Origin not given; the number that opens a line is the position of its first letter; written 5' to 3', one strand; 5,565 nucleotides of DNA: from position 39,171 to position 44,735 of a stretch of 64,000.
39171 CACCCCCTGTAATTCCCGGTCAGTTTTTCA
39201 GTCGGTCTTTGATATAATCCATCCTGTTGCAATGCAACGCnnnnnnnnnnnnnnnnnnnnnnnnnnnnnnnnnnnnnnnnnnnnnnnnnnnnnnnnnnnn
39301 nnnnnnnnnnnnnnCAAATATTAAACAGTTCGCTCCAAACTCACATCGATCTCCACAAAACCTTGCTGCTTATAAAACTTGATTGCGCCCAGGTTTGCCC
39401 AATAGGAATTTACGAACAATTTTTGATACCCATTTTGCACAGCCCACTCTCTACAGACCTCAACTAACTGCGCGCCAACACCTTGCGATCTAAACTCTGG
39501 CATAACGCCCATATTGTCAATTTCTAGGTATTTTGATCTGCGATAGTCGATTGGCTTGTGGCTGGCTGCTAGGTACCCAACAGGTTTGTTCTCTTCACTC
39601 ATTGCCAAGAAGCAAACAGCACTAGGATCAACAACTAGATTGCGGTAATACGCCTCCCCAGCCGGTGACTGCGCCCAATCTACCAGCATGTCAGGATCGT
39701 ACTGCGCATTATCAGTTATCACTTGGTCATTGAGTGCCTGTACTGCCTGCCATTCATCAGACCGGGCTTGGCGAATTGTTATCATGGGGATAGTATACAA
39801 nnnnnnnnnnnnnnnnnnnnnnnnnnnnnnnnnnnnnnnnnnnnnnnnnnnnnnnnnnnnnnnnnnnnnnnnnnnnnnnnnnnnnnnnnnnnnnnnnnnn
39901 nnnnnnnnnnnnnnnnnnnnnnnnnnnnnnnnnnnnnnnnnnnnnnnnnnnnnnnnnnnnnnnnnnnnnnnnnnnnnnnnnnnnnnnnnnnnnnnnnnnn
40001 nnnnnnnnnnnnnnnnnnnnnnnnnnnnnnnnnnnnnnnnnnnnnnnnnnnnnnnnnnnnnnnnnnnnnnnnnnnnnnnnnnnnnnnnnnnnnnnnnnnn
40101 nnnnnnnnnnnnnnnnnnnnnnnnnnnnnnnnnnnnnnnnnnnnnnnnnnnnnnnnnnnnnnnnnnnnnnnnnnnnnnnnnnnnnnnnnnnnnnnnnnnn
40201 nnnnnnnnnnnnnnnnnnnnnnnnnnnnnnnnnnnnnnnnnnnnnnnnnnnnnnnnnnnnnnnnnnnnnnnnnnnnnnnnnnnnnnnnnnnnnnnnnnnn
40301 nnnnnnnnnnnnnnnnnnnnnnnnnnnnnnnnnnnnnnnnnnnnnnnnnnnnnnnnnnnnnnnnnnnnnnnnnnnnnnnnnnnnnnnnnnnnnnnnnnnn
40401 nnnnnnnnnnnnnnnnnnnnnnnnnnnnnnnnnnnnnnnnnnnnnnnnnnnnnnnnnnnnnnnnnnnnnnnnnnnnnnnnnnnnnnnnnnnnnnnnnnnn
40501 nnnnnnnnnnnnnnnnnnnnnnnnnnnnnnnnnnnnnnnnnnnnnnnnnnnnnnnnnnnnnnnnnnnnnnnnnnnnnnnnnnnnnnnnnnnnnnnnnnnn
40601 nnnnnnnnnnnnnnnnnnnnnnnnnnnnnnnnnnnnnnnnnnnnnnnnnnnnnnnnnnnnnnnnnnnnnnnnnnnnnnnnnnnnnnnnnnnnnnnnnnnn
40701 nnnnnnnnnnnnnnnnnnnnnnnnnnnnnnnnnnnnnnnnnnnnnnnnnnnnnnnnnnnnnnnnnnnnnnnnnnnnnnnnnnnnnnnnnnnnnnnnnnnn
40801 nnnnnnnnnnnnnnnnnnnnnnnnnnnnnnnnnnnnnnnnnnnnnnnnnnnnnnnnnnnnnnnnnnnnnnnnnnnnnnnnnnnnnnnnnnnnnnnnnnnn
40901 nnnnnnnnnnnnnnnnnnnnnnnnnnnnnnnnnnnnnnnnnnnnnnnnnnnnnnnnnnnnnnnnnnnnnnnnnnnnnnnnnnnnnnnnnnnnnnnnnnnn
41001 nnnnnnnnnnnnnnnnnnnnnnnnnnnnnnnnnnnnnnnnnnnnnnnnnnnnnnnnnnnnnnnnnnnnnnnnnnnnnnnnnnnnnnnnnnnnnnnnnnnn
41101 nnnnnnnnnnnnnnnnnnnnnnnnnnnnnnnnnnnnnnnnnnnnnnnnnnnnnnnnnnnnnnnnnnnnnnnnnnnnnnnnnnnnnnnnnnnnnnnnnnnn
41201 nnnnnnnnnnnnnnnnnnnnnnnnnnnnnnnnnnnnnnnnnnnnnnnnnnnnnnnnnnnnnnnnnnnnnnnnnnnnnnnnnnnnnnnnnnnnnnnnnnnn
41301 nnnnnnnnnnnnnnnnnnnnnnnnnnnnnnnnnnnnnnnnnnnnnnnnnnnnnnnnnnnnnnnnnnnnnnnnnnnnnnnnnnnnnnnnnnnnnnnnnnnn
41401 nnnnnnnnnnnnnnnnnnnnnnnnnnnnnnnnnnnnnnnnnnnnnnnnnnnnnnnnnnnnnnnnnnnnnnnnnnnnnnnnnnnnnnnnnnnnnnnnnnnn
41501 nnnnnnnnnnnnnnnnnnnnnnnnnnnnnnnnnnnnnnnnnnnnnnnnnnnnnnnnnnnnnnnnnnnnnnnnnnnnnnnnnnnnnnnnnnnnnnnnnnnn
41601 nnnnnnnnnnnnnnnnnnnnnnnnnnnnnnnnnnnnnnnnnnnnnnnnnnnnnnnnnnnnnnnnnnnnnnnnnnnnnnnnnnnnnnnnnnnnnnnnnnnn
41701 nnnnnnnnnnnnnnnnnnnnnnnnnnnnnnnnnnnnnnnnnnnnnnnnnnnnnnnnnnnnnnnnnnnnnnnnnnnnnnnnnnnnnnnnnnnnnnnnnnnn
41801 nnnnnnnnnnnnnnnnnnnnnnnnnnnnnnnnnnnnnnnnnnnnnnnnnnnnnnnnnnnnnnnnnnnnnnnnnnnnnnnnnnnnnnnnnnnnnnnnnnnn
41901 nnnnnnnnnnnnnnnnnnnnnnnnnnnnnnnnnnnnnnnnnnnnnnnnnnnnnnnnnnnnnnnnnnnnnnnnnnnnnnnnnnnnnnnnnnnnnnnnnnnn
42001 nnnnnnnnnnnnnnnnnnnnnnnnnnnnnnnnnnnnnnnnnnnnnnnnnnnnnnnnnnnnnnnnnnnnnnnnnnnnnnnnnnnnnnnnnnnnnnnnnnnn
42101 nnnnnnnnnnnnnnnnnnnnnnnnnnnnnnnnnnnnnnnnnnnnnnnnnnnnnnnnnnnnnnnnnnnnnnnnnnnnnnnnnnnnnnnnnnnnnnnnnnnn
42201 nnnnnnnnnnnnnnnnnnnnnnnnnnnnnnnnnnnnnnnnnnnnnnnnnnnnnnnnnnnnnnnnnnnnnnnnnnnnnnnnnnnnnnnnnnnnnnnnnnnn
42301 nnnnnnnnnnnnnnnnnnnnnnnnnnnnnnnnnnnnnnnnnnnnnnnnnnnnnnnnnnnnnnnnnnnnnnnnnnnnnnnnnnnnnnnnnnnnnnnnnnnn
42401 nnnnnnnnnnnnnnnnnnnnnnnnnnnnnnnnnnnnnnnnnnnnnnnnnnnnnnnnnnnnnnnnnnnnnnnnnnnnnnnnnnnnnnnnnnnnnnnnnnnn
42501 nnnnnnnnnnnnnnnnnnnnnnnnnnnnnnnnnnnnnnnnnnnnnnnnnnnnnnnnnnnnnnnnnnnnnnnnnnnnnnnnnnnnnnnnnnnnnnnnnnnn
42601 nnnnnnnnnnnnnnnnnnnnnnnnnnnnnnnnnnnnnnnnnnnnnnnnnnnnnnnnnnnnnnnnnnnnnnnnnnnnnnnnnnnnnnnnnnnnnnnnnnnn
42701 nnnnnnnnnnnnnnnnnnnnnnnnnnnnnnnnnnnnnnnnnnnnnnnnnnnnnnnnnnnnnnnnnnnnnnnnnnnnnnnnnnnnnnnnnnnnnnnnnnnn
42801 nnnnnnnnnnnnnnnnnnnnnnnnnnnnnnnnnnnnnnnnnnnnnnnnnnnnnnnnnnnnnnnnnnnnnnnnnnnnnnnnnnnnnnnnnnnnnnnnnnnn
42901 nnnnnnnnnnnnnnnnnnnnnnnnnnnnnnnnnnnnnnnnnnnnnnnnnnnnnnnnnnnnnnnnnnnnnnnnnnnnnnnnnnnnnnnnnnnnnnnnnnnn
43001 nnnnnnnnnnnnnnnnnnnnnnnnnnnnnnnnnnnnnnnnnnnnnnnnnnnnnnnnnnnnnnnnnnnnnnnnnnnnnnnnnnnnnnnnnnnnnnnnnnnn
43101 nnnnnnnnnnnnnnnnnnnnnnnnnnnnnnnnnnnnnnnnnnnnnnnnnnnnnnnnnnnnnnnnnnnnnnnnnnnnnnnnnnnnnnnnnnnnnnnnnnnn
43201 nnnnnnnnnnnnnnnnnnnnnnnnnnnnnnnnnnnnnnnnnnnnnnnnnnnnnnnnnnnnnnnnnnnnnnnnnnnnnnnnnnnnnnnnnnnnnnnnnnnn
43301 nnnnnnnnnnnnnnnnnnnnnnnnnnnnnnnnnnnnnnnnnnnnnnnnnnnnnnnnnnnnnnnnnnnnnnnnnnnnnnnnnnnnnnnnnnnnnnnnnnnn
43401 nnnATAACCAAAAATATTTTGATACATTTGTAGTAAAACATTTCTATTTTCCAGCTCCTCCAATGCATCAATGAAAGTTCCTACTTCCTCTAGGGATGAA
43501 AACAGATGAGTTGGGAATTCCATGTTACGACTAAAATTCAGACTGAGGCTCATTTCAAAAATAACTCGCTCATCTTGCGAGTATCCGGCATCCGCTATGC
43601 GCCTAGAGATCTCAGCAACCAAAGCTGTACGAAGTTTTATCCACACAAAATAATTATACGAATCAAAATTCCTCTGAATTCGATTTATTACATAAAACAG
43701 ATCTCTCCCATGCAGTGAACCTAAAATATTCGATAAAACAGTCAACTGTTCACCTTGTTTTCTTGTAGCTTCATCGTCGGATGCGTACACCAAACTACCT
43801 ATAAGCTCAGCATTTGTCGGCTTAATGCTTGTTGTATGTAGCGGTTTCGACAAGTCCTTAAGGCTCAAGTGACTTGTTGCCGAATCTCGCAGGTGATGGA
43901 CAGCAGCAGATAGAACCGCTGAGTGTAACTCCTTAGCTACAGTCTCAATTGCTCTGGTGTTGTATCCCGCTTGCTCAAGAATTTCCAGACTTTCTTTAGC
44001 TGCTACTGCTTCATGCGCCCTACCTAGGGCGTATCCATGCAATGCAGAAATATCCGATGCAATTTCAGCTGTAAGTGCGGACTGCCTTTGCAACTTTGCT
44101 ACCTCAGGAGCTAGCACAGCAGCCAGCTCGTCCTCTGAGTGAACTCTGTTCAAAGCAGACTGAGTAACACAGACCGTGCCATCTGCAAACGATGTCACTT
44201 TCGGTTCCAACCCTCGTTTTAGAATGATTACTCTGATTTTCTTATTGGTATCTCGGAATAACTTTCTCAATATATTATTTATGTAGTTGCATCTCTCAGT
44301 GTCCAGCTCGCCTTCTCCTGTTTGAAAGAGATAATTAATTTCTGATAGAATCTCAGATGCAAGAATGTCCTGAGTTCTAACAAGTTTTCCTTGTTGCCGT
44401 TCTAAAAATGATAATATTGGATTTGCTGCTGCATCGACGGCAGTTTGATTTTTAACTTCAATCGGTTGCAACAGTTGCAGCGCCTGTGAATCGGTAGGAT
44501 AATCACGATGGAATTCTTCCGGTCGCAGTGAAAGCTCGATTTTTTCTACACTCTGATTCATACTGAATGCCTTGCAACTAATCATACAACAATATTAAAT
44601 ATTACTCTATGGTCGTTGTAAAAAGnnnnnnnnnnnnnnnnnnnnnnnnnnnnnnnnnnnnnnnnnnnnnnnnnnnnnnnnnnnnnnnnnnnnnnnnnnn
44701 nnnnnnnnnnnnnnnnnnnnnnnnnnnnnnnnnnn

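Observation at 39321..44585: Giant 1594-aa protein: apparently dead M48-like N-terminus plus UbiB/ABC1-type kinase C-terminus, abutting a GNAT acetyltransferase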

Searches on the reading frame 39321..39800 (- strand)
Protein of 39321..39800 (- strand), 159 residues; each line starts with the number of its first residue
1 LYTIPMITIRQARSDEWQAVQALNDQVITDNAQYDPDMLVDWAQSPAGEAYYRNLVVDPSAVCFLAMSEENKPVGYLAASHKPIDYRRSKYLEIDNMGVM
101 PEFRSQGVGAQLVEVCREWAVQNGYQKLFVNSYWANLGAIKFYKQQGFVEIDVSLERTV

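Call 5: search_protein_families(library=pfam, proteins=[window:39321-39800:-], max_evalue=1)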
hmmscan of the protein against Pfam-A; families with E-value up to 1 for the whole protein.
window:39321-39800:- (159 aa): 8 families
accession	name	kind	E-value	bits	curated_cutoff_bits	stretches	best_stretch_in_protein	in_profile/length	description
PF00583.31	Acetyltransf_1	-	2.2e-18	67.1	20.7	1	39-148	13-116/116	Acetyltransferase (GNAT) family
PF13508.13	Acetyltransf_7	-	7e-14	52.4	27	1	63-150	4-84/84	Acetyltransferase (GNAT) domain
PF13673.13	Acetyltransf_10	-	1.1e-09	38.8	23.6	1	59-156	28-115/128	Acetyltransferase (GNAT) domain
PF14542.12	Acetyltransf_CG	-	4.3e-05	24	30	1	84-133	15-66/80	GCN5-related N-acetyl-transferase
PF13302.13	Acetyltransf_3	-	0.00046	21.3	25.4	1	8-149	3-138/138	Acetyltransferase (GNAT) domain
PF08445.16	FR47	-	0.00064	20.1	22.1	1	91-153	21-82/86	FR47-like protein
PF13420.13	Acetyltransf_4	-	0.0092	16.5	24.3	1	64-148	51-134/155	Acetyltransferase (GNAT) domain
PF13480.13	Acetyltransf_6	-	0.093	13.3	22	1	31-127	39-131/143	Acetyltransferase (GNAT) domain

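Call 6: search_protein_families(library=ncbifam, proteins=[window:39321-39800:-], max_evalue=1)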
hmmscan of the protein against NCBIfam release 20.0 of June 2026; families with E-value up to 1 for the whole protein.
window:39321-39800:- (159 aa): 45 families (the best 25 are shown)
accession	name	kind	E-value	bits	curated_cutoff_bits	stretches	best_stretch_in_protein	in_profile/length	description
NF043067.1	AAC_6p_group_E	equivalog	6.8e-11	42.2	140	1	52-152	29-131/140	aminoglycoside 6'-N-acetyltransferase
NF008212.0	PRK10975.1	equivalog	7.3e-10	39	219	1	62-148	139-220/232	dTDP-4-amino-4,6-dideoxy-D-galactose acyltransferase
TIGR01575.1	rimI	equivalog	7.8e-10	39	86.4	1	45-153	16-117/132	ribosomal protein S18-alanine N-acetyltransferase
NF033083.0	AAC_3_I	equivalog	7.3e-08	32.7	200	1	41-150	28-136/145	AAC(3)-I family aminoglycoside N-acetyltransferase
NF000360.1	sat4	exception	8e-08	32.6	380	1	89-149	94-154/180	streptothricin N-acetyltransferase Sat4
NF053587.1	SpmdActasePaiA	equivalog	1.5e-07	31.4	250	1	57-150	55-149/172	spermidine/spermine N(1)-acetyltransferase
TIGR02382.1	wecD_rffC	equivalog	1.5e-07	31.2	195.1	1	63-147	100-179/191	dTDP-4-amino-4,6-dideoxy-D-galactose acyltransferase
NF007853.0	PRK10562.1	equivalog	5.6e-06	26.6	125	1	96-155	73-127/146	N-acetyltransferase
NF002959.0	PRK03624.1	equivalog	6.2e-06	26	124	1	94-152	75-133/147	GNAT family acetyltransferase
NF040503.1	resist_ArsN1a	equivalog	1.1e-05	25.2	170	1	52-153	37-138/159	arsinothricin resistance N-acetyltransferase ArsN1 family A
NF000359.1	sat3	exception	1.9e-05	24.8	360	1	60-148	69-152/180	streptothricin N-acetyltransferase Sat3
NF005921.0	PRK07922.1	equivalog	2.7e-05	23.8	180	1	93-152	73-127/170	amino-acid N-acetyltransferase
NF033076.0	AAC_6p_Yersi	exception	3.8e-05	24.1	290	1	42-151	20-132/140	aminoglycoside 6'-N-acetyltransferase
NF049894.1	CG3035_N_ac_Glu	equivalog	5.3e-05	22.6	280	1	90-150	231-291/300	N-acetylglutamate synthase, CG3035 family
NF005840.0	PRK07757.1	equivalog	7.8e-05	22.6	154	1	88-152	63-122/153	N-acetyltransferase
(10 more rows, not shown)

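Call 105: search_protein_families(library=padloc, proteins=[window:39321-39785:-], max_evalue=0.01)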
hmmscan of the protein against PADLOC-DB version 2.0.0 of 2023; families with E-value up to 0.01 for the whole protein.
window:39321-39785:- (154 aa): 0 families

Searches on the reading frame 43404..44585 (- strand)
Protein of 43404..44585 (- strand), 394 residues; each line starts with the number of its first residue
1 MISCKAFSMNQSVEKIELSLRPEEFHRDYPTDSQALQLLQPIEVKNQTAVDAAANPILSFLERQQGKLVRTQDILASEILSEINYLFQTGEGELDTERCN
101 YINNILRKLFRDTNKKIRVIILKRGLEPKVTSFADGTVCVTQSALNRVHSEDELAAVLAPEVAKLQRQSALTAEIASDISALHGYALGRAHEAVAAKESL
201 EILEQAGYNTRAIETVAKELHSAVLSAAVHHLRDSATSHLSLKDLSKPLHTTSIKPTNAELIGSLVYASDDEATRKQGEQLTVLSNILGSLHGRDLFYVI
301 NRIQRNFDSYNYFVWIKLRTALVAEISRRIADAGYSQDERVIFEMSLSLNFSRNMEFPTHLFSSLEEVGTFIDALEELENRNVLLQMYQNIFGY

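Call 32: find_homologous_proteins(query=window:43404-44585:-, max_evalue=10)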
Query window:43404-44585:-: 8000 candidates shared short words with the query, none scored E <= 10.

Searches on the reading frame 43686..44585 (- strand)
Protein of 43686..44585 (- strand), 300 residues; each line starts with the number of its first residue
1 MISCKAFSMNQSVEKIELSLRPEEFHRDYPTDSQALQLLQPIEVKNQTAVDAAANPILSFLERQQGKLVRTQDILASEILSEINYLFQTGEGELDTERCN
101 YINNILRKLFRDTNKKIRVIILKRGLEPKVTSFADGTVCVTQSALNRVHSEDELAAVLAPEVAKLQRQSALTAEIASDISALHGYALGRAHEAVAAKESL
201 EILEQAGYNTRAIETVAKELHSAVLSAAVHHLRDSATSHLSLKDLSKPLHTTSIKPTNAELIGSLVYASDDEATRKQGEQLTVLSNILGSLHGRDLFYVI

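Call 23: search_solved_structures(query=window:43806-44585:-, max_evalue=10, show_alignments=3)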
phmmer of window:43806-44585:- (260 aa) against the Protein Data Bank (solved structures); distinct sequences matched with E-value up to 10: 1.
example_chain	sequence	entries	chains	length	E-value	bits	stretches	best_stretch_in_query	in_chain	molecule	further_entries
3im8_A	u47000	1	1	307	0.23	14.6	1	75-258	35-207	Malonyl acyl carrier protein transacylase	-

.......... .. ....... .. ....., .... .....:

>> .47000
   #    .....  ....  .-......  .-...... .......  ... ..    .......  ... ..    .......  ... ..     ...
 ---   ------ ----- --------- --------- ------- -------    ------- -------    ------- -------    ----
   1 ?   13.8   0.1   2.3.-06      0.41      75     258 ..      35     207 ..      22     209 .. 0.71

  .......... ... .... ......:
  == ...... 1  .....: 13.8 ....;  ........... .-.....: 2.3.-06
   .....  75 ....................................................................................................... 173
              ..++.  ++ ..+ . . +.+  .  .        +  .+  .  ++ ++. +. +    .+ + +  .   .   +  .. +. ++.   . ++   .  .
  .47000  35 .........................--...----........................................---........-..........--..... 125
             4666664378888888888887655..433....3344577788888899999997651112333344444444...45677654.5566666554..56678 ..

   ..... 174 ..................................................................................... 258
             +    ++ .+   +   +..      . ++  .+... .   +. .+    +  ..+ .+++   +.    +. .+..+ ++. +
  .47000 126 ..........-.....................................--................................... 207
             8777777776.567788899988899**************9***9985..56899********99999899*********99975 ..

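Call 45: predict_structure(protein=window:43686-44585:-)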
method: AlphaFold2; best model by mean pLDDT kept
length: 300 residues; sequences in the alignment: 1
mean_pLDDT: 43.8   pTM: 0.31
mean pLDDT of the five models: 43.8, 40.4, 36.7, 36.5, 34.1
residues with pLDDT >= 90: 0; 70-90: 29; 50-70: 47; < 50: 224
segments of 3 or more residues with pLDDT < 50: 1-92, 124-126, 171-271, 273-300
pLDDT, mean of each block of 10 residues (from residue 1): 23 26 41 37 36 40 36 33 39 61 74 60 58 61 74 75 59 43 43 45 41 41 42 32 24 27 32 47 37 26
secondary structure, 60 per line:
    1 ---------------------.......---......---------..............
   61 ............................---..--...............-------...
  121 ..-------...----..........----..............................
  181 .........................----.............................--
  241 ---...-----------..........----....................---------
elements in order: H22-28 H32-37 H47-88 H96-110 E118-122 E130-132 E137-141 H142-146 H151-205 H210-238 H258-267 H272-291

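Call 119: fold_search(model_id=the predicted structure, library=pdb)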
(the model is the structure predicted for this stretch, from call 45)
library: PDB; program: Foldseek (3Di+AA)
matches with E <= 10: 59; with E <= 0.001: 0
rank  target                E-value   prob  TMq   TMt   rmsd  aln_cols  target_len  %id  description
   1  6ait_E                2.3e-02  0.95  0.24  0.18  26.6       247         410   15  Crystal structure of E. coli BepA (released 2018-12-26)
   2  3c37_B                2.5e-02  0.94  0.24  0.31  27.2       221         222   15  X-ray structure of the putative Zn-dependent peptidase Q74D82 at the resolution 1.7 A. Northeast Structural Genomics C (released 2008-02-12)
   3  3c37_A                2.7e-02  0.93  0.24  0.31  27.3       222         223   15  X-ray structure of the putative Zn-dependent peptidase Q74D82 at the resolution 1.7 A. Northeast Structural Genomics C (released 2008-02-12)
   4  8exs_A                4.0e-02  0.54  0.23  0.14  22.9       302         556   14  Cryo-EM structure of S. aureus BlaR1 F284A mutant (released 2023-01-11)
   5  6ait_B                5.0e-02  0.87  0.24  0.18  26.6       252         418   15  Crystal structure of E. coli BepA (released 2018-12-26)
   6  6ait_C                9.3e-02  0.66  0.21  0.16  25.9       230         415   14  Crystal structure of E. coli BepA (released 2018-12-26)
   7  8ext_A                1.1e-01  0.41  0.23  0.15  20.1       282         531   14  Cryo-EM structure of S. aureus BlaR1 F284A mutant in complex with ampicillin (released 2023-01-11)
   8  8exp_A                1.2e-01  0.30  0.22  0.14  20.5       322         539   13  Cryo-EM structure of S. aureus BlaR1 with C2 symmetry (released 2023-01-11)
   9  8exq_A                1.4e-01  0.28  0.21  0.13  20.3       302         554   14  Cryo-EM structure of S. aureus BlaR1 with C1 symmetry (released 2023-01-11)
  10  8exr_A                1.6e-01  0.38  0.22  0.26  24.2       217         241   16  Cryo-EM structure of S. aureus BlaR1 TM and zinc metalloprotease domain (released 2023-01-11)
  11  4qhi_A                1.6e-01  0.92  0.20  0.51  20.8       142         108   14  Crystal structure of Methanocaldococcus jannaschii selecase mutant R36W (released 2014-07-16)
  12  4qhi_B                2.2e-01  0.99  0.20  0.49   2.9        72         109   21  Crystal structure of Methanocaldococcus jannaschii selecase mutant R36W (released 2014-07-16)
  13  4qhi_D                2.4e-01  0.89  0.19  0.49  13.5       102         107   17  Crystal structure of Methanocaldococcus jannaschii selecase mutant R36W (released 2014-07-16)
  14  4qhi_C                2.6e-01  0.85  0.20  0.51  20.9       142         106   14  Crystal structure of Methanocaldococcus jannaschii selecase mutant R36W (released 2014-07-16)
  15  4qhg                  2.9e-01  0.82  0.19  0.49  20.9       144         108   14  Crystal structure of Methanocaldococcus jannaschii dimeric selecase (released 2014-07-16)
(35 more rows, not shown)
